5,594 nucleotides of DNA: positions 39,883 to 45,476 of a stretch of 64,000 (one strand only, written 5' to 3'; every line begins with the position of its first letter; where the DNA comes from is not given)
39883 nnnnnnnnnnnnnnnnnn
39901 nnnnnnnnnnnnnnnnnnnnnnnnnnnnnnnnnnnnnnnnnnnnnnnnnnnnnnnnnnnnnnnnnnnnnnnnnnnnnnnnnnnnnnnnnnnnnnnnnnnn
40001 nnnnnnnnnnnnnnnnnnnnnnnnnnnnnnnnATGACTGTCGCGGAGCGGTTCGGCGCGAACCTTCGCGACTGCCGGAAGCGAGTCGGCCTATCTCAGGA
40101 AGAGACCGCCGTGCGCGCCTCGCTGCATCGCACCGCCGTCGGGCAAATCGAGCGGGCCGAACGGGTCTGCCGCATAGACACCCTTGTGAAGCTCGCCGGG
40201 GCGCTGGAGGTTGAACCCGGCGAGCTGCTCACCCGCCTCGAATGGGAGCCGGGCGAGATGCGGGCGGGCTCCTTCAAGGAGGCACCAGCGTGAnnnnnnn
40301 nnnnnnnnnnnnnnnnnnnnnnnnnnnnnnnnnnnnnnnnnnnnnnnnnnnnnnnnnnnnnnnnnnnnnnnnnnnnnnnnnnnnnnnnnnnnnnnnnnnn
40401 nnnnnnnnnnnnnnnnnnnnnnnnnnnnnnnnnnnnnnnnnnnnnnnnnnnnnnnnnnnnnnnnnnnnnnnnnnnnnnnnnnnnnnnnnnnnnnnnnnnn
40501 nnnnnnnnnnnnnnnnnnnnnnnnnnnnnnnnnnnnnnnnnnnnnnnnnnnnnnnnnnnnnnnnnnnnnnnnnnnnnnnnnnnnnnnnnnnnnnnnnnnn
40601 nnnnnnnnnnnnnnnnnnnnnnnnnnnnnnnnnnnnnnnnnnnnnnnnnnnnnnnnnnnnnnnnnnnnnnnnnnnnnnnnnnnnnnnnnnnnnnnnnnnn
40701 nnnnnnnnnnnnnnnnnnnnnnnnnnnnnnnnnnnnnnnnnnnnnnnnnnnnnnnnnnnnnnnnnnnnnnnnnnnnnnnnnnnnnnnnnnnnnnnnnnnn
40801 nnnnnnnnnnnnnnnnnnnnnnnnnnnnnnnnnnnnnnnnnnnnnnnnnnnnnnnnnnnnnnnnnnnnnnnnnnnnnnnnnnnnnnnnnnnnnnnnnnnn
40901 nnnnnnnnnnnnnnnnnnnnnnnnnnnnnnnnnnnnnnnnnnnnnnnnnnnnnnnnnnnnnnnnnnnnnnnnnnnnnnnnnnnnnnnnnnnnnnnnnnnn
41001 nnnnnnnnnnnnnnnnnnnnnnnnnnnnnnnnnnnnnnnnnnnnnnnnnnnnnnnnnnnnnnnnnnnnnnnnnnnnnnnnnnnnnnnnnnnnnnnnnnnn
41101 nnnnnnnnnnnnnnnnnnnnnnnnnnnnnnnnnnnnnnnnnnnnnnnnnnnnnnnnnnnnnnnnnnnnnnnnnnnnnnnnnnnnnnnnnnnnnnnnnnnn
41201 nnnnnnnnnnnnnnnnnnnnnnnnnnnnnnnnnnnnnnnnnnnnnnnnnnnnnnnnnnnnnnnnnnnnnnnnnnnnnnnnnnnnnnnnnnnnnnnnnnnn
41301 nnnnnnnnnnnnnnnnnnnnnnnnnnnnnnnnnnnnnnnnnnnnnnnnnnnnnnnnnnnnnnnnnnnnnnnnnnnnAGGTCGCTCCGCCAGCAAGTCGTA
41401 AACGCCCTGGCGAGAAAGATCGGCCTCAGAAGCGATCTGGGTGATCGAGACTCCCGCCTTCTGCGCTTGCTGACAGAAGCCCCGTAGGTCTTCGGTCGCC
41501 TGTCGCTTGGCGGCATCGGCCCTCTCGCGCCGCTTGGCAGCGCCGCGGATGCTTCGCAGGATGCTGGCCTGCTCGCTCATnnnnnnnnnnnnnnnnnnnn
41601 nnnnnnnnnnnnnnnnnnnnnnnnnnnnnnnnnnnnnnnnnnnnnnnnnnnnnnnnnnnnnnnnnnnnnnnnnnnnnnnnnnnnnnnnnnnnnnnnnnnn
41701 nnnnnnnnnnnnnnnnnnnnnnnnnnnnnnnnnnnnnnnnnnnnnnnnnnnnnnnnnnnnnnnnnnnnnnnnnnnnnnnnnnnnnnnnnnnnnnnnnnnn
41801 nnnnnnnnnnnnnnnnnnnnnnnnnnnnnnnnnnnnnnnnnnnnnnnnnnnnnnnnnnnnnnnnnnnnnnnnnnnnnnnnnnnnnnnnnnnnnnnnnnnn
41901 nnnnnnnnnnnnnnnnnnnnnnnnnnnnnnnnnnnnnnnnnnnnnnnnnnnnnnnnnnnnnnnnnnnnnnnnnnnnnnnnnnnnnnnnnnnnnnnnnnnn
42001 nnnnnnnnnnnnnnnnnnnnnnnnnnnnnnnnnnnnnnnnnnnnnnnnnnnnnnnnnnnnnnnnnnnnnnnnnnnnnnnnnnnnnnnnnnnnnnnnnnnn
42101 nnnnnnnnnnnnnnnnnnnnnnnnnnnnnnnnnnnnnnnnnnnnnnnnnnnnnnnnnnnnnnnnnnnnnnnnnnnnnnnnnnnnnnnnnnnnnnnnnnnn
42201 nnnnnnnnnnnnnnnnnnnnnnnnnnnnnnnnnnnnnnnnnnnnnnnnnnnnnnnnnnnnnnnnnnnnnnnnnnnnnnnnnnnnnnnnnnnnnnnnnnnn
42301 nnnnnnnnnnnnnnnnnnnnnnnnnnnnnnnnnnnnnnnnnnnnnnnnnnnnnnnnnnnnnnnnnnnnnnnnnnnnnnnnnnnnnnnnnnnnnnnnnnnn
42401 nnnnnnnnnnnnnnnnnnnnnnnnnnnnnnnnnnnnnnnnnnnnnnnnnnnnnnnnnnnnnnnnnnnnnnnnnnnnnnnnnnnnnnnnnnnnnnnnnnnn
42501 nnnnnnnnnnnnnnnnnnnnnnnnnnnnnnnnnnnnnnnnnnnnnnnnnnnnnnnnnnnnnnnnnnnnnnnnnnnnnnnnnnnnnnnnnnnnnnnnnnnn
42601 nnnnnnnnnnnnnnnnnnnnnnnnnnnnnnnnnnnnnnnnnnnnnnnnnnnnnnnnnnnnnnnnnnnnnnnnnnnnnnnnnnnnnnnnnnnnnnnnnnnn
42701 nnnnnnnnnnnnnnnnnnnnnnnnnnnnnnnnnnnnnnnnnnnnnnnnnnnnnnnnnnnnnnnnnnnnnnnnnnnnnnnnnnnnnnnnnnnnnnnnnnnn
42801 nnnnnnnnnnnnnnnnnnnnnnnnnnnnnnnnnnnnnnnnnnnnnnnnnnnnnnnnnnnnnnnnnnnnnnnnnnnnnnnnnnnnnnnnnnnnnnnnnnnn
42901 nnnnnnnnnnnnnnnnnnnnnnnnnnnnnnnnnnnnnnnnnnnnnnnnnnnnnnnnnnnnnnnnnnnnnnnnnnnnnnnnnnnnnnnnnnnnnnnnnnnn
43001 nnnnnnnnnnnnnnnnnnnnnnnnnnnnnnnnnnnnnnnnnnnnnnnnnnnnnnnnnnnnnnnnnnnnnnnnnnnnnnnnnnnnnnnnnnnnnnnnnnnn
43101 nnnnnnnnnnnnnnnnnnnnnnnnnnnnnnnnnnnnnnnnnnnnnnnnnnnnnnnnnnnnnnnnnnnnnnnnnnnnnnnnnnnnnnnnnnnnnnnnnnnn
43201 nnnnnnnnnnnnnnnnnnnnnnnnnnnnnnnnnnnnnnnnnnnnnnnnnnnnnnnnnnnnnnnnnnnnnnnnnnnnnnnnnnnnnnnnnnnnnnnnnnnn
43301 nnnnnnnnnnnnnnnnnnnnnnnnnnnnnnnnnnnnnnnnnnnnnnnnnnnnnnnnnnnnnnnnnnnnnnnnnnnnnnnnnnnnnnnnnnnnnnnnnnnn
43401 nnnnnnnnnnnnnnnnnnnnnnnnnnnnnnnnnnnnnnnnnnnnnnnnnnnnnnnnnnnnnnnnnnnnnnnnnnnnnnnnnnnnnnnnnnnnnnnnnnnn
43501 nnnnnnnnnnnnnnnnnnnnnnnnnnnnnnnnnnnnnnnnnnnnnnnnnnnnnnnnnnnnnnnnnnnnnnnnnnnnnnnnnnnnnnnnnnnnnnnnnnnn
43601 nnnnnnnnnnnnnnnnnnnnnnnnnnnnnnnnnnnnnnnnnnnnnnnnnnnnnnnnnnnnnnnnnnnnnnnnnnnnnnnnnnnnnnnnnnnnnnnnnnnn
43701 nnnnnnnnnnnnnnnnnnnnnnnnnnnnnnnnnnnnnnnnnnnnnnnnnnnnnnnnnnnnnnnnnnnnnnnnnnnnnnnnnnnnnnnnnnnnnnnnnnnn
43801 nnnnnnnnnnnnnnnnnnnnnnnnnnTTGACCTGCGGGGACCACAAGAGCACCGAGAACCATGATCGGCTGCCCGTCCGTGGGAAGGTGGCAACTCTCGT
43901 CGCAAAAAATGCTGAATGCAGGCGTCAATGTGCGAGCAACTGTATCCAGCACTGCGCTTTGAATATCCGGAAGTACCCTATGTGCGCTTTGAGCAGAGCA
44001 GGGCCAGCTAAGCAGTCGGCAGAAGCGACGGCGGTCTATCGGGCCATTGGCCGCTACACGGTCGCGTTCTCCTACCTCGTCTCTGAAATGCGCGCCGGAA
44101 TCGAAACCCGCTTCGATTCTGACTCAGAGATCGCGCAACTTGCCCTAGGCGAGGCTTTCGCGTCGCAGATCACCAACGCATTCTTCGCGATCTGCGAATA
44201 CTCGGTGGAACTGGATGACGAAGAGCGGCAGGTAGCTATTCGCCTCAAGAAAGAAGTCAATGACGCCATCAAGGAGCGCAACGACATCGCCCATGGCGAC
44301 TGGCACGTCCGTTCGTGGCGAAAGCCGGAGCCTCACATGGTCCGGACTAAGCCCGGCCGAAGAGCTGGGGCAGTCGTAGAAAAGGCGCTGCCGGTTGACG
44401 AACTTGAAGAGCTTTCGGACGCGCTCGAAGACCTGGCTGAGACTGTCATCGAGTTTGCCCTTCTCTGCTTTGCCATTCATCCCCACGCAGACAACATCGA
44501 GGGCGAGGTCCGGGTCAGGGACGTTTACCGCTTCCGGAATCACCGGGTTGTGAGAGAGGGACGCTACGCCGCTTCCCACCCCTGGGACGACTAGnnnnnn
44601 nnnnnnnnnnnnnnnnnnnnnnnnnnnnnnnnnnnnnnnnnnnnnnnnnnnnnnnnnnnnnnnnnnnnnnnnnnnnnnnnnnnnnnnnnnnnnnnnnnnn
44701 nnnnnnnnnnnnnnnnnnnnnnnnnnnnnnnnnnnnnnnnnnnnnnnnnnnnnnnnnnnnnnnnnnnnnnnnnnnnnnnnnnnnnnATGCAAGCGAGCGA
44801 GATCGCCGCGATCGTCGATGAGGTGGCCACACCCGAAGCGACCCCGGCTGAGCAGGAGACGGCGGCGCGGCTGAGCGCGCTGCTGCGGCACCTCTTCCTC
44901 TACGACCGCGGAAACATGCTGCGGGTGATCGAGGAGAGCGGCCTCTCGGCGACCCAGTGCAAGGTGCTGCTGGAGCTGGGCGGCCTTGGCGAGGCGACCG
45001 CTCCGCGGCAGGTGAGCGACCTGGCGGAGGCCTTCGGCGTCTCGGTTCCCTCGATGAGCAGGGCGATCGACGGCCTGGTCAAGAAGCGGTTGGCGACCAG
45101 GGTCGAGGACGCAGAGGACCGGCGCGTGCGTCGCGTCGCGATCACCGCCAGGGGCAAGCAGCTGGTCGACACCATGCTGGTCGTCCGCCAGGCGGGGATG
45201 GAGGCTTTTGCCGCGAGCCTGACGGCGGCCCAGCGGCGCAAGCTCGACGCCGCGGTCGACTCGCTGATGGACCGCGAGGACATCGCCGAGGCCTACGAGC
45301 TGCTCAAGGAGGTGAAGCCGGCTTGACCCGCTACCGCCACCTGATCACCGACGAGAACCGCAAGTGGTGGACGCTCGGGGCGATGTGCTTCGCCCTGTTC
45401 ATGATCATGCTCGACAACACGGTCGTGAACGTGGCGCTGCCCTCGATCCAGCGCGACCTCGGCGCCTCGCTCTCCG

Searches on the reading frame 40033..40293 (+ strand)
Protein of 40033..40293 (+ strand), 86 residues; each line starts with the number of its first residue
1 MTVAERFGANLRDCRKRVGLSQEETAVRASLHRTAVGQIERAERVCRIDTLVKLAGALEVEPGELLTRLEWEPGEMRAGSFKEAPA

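Call 4: search_protein_families(library=pfam, proteins=[window:40033-40293:+], max_evalue=0.01)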
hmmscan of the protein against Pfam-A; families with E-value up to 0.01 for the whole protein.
window:40033-40293:+ (86 aa): 4 families
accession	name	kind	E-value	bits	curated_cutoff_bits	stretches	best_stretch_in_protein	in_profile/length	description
PF01381.28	HTH_3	-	4.9e-11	42.9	23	1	11-65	1-55/55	Helix-turn-helix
PF13560.12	HTH_31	-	5.2e-11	43.1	27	1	6-67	1-62/64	Helix-turn-helix domain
PF12844.13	HTH_19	-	0.0025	18.1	30.2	1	8-67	1-60/64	Helix-turn-helix domain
PF13443.12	HTH_26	-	0.0046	17.6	22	1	26-67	17-59/63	Cro/C1-type HTH DNA-binding domain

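Call 36: search_protein_families(library=padloc, proteins=[window:40033-40293:+], max_evalue=0.01)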
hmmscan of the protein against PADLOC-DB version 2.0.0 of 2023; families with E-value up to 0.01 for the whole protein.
window:40033-40293:+ (86 aa): 13 families
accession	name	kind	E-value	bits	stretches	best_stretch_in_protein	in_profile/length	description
PDLC03665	Control_protein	-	9e-15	52.7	1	6-67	8-70/77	control protein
PDLC03664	Control_protein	-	2.6e-12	45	1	6-66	13-73/74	control protein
PDLC03671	Control_protein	-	3.8e-11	41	1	1-68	9-76/84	control protein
PDLC03666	Control_protein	-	1.8e-09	35.9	1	1-69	1-69/77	control protein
PDLC04142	capH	-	4.3e-09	35.4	1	4-76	4-75/103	capH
PDLC02926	HTH_VI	-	3e-08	31.8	1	7-65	2-60/92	-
PDLC03952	RmrA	-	7.6e-06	23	1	9-59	25-75/395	-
PDLC03536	REase_II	-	5e-05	21.1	1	8-65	12-69/237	Type II restriction enzyme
PDLC03668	Control_protein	-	0.00022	19.7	1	13-60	15-62/79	control protein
PDLC03949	RmrA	-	0.0006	16.8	1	11-75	7-70/363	-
PDLC03954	RmrA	-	0.00061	16.8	1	8-69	12-73/380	-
PDLC03953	RmrA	-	0.0031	14.8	1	5-60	4-59/373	-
PDLC03945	RmrA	-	0.0041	14.3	1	7-61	3-57/394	-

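Call 37: search_protein_families(library=ncbifam, proteins=[window:40033-40293:+], max_evalue=0.01)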
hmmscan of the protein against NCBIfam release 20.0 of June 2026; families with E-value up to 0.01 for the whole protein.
window:40033-40293:+ (86 aa): 10 families
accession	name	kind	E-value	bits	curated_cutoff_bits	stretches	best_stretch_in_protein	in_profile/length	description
NF041951.1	phage_RstR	subfamily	1.5e-08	34.9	80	1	7-68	3-64/108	RstR family transcriptional repressor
TIGR03070.1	couple_hipB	subfamily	2.3e-06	27.5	71.65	1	6-59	2-55/58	type II toxin-antitoxin system Y4mF family antitoxin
NF007408.0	PRK09943.1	equivalog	9.6e-05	22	211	1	7-60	8-61/185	HTH-type transcriptional regulator PuuR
NF007257.0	PRK09706.1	subfamily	0.00035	20.4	101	1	5-66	4-65/135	transcriptional repressor DicA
TIGR00270.2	TIGR00270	equivalog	0.0013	18.6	110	1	2-61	71-130/159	multiprotein bridging factor aMBF1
NF006015.0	PRK08154.1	subfamily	0.0028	16.9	204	1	4-70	28-94/314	anaerobic benzoate catabolism transcriptional regulator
NF050110.1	TransRegBldD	equivalog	0.0041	16.8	250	1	4-67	6-71/162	transcriptional regulator BldD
TIGR02612.1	mob_myst_A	hypoth_equivalog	0.0046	16.9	122.6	1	11-59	30-80/150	mobile mystery protein A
NF058600.1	TransRegSco1979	equivalog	0.0086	15.1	350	1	7-62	9-64/280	Sco1979 family transcriptional regulator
NF008109.0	PRK10856.1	equivalog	0.0096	15.7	208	0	4-42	12-50/334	cytoskeleton protein RodZ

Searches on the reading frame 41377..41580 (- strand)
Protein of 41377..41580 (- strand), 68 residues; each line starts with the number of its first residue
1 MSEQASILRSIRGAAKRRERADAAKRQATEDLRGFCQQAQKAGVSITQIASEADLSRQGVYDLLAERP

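Call 60: search_protein_families(library=pfam, proteins=[window:41377-41580:-], max_evalue=5)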
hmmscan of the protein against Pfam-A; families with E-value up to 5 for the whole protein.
seq(68 aa): 4 families
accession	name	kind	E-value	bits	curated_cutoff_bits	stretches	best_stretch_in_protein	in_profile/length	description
PF02796.21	HTH_7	-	0.0065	17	23.8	1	41-61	19-39/45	Helix-turn-helix domain of resolvase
PF13551.12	HTH_29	-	0.04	14.4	28.1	1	41-64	9-33/64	Winged helix-turn helix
PF12840.13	HTH_20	-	0.069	13.6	27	1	35-61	13-36/51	Helix-turn-helix domain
PF04297.20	UPF0122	-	0.24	12.1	22.7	1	44-64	34-54/101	Putative helix-turn-helix protein, YlxM / p13 like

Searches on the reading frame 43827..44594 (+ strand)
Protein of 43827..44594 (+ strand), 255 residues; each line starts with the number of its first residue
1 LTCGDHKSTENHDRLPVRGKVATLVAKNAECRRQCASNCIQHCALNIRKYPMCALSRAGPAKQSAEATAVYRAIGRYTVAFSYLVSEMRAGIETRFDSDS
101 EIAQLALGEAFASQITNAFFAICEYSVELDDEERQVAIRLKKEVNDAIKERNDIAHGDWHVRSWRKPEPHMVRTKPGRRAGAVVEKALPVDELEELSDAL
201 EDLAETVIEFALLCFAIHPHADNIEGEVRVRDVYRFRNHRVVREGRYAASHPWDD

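Call 4: search_protein_families(library=pfam, proteins=[window:43827-44594:+], max_evalue=0.01)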
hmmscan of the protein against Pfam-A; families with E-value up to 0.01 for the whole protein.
window:43827-44594:+ (255 aa): 0 families

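Call 36: search_protein_families(library=padloc, proteins=[window:43827-44594:+], max_evalue=0.01)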
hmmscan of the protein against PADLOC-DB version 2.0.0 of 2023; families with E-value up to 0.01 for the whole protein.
window:43827-44594:+ (255 aa): 0 families

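Call 37: search_protein_families(library=ncbifam, proteins=[window:43827-44594:+], max_evalue=0.01)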
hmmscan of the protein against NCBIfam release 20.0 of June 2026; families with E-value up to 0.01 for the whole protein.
window:43827-44594:+ (255 aa): 0 families

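Call 60: search_protein_families(library=pfam, proteins=[window:43980-44594:+], max_evalue=5)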
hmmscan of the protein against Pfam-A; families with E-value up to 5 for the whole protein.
window:43980-44594:+ (204 aa): 3 families
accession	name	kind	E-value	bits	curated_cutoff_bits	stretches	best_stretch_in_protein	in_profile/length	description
PF18735.6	HEPN_RiboL-PSP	-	0.012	16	28.4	1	83-107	143-160/191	RiboL-PSP-HEPN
PF12290.13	DUF3802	-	0.18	12.7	26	1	47-95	25-70/111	Protein of unknown function (DUF3802)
PF13617.11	Lipoprotein_19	-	2.3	8.5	25.8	0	84-102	16-34/34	YnbE-like lipoprotein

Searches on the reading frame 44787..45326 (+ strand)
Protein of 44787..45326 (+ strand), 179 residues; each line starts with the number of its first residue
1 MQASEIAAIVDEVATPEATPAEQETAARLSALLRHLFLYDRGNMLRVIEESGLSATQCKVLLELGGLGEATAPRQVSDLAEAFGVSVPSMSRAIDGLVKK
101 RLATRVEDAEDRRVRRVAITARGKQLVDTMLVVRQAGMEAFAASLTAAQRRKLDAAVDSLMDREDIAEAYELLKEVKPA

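Call 4: search_protein_families(library=pfam, proteins=[window:44787-45326:+], max_evalue=0.01)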
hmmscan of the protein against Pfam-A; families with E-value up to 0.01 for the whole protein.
window:44787-45326:+ (179 aa): 7 families
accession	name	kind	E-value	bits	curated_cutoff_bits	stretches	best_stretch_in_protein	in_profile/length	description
PF12802.13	MarR_2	-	1.3e-12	48.2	27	1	51-113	1-60/61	MarR family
PF01047.28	MarR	-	2e-08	34.4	24.6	1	53-114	1-58/59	MarR family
PF13463.12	HTH_27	-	0.00052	20.7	22.2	1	76-123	21-68/68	Winged helix DNA-binding domain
PF13730.12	HTH_36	-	0.00092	19.4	25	1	52-102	2-54/55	Helix-turn-helix domain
PF00392.27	GntR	-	0.003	17.6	27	0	76-106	27-57/64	Bacterial regulatory proteins, gntR family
PF25213.1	HVO_A0261_N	-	0.0039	17.5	35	1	71-128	22-72/86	HVO_A0261 N-terminal domain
PF07813.17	LTXXQ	-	0.0041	18.2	24.3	1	99-155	42-98/100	LTXXQ motif family protein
